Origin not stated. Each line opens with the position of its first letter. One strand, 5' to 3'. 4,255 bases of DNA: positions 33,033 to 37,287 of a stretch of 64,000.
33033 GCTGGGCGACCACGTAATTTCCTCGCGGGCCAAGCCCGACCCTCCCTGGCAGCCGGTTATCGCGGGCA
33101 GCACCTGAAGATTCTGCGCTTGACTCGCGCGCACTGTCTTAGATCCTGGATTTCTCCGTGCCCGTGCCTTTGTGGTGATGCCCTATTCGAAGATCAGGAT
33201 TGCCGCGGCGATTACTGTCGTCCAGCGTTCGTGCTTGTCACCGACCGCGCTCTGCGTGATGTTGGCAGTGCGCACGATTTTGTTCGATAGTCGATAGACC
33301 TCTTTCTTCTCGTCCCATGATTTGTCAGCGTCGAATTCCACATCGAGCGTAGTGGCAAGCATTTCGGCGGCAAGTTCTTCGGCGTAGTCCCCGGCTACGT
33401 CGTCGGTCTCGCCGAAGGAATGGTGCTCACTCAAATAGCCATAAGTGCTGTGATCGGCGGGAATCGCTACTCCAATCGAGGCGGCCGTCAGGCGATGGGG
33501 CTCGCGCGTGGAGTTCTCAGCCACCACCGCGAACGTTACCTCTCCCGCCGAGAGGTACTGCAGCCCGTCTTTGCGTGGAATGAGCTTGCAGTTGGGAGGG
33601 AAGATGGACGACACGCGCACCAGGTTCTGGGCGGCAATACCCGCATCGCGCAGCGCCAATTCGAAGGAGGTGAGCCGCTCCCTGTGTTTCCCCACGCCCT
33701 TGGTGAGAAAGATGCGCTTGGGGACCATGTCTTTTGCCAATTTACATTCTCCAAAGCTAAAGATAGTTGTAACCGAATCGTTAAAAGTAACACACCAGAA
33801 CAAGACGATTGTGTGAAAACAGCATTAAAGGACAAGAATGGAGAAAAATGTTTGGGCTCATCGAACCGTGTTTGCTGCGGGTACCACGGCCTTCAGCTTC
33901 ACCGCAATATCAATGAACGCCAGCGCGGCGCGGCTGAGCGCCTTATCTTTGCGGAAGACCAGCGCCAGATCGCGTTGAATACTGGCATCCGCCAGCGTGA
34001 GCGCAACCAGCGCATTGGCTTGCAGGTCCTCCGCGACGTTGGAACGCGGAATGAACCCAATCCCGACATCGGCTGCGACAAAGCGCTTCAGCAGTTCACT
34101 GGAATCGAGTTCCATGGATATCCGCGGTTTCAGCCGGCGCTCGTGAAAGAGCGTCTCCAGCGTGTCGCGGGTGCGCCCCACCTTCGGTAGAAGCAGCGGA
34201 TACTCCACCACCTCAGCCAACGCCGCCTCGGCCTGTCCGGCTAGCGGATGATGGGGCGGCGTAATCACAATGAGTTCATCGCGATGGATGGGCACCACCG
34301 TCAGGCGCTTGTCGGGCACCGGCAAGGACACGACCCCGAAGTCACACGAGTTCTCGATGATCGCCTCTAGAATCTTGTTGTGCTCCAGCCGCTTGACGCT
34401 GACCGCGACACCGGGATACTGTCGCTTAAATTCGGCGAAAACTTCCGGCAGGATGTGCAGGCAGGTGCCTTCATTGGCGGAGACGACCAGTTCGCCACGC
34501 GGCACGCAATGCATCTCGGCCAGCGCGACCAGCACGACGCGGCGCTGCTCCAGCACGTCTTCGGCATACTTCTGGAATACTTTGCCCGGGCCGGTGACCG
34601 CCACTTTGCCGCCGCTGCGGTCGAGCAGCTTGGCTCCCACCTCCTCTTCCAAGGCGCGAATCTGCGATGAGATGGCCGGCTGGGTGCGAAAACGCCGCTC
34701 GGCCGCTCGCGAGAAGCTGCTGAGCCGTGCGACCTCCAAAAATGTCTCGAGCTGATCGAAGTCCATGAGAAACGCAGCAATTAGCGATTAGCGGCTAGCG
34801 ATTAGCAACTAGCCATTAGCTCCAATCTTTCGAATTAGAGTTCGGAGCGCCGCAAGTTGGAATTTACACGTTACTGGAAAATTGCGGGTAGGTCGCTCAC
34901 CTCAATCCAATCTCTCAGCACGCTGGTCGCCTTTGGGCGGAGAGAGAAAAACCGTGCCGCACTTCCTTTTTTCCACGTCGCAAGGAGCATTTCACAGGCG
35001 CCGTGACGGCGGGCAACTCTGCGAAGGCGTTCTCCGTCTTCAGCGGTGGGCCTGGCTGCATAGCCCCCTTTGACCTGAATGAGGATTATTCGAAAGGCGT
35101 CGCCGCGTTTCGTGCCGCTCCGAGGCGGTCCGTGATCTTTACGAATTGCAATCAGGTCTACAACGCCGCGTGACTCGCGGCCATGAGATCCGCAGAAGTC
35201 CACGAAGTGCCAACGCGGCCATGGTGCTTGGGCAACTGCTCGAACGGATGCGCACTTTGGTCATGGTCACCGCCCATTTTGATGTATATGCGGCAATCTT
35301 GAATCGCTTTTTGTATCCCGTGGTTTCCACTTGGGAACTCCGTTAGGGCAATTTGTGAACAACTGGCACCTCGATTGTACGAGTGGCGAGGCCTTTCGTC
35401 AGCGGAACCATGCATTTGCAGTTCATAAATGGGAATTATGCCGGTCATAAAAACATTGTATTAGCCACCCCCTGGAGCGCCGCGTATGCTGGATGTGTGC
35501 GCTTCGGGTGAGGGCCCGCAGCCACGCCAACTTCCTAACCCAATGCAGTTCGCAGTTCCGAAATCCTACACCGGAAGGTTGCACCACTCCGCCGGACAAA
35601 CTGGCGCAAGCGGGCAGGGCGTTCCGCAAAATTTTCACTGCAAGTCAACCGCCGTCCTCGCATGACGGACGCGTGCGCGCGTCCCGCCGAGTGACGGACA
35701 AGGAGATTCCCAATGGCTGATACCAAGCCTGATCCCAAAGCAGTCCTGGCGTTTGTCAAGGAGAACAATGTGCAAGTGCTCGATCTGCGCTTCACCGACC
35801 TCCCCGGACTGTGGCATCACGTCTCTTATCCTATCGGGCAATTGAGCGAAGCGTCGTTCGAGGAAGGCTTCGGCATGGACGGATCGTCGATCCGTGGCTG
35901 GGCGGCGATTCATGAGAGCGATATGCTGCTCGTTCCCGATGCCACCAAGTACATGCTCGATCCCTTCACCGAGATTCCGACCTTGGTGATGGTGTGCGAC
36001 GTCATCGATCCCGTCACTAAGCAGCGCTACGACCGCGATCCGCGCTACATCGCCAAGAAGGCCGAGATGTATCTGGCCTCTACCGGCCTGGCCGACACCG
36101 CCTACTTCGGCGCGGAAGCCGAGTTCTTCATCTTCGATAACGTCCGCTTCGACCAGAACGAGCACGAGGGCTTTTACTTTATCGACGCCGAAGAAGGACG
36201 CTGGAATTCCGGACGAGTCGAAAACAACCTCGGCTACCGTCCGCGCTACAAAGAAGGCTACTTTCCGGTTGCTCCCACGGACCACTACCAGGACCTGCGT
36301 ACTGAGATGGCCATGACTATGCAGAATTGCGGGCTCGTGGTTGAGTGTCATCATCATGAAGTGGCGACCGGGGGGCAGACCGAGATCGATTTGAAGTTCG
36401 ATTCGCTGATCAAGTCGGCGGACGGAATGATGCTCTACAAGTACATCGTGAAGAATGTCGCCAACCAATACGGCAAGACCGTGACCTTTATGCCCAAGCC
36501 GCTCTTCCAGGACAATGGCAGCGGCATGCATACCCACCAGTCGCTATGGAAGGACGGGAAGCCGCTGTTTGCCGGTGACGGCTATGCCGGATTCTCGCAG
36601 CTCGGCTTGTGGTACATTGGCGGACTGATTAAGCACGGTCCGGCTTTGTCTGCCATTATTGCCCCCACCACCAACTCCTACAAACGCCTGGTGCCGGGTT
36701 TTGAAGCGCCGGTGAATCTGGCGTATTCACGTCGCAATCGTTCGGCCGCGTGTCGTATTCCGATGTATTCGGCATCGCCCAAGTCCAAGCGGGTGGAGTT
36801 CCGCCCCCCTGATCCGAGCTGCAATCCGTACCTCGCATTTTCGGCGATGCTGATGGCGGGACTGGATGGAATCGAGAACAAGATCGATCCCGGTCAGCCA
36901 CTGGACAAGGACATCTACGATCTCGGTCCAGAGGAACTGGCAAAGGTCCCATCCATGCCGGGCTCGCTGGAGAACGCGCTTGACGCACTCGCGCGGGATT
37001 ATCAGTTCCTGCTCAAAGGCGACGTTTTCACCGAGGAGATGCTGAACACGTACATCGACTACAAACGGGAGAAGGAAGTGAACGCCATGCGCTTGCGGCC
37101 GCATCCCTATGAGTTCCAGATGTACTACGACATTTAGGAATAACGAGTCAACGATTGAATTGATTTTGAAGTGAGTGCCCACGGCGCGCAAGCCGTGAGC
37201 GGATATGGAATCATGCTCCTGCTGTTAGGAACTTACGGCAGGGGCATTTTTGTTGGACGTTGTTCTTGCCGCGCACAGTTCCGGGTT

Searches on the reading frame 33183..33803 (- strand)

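Call 55: search_protein_families(library=pfam, proteins=[window:33183-33803:-], max_evalue=0.00001)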
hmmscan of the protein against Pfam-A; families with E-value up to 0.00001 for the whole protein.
window:33183-33803:- (206 aa): 1 family
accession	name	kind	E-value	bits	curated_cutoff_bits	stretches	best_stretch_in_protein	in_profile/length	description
PF01862.21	PvlArgDC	-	8.1e-60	201.8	22.7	1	27-204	1-161/161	Pyruvoyl-dependent arginine decarboxylase (PvlArgDC)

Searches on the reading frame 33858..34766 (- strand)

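Call 55: search_protein_families(library=pfam, proteins=[window:33858-34766:-], max_evalue=0.00001)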
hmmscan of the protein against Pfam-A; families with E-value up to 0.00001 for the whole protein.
window:33858-34766:- (302 aa): 2 families
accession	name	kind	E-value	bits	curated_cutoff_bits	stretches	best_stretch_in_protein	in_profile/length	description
PF03466.25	LysR_substrate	-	1.4e-50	172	28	1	89-288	4-204/209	LysR substrate binding domain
PF00126.33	HTH_1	-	7.4e-20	71.1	26.6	1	3-61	1-59/60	Bacterial regulatory helix-turn-helix protein, lysR family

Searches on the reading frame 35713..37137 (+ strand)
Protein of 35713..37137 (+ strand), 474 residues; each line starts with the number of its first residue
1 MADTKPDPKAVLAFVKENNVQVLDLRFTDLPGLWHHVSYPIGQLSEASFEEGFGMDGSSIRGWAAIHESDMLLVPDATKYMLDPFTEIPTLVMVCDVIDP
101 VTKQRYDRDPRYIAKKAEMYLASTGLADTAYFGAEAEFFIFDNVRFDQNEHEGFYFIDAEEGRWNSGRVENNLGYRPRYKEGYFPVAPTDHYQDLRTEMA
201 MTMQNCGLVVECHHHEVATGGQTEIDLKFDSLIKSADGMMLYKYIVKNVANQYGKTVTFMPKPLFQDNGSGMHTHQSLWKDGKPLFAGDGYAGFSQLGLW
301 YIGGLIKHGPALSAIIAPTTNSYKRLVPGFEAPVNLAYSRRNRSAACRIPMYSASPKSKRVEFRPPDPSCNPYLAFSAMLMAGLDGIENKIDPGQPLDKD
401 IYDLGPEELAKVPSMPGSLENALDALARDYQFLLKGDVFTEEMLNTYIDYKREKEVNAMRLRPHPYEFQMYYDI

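Call 55: search_protein_families(library=pfam, proteins=[window:35713-37137:+], max_evalue=0.00001)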
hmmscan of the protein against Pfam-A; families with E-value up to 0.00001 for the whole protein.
window:35713-37137:+ (474 aa): 2 families
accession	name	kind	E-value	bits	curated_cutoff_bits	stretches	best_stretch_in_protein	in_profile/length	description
PF00120.29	Gln-synt_C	-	1.7e-137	458.6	24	1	108-471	2-344/344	Glutamine synthetase, catalytic domain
PF03951.24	Gln-synt_N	-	9e-30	102.6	33.4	1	19-100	1-82/82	Glutamine synthetase, beta-Grasp domain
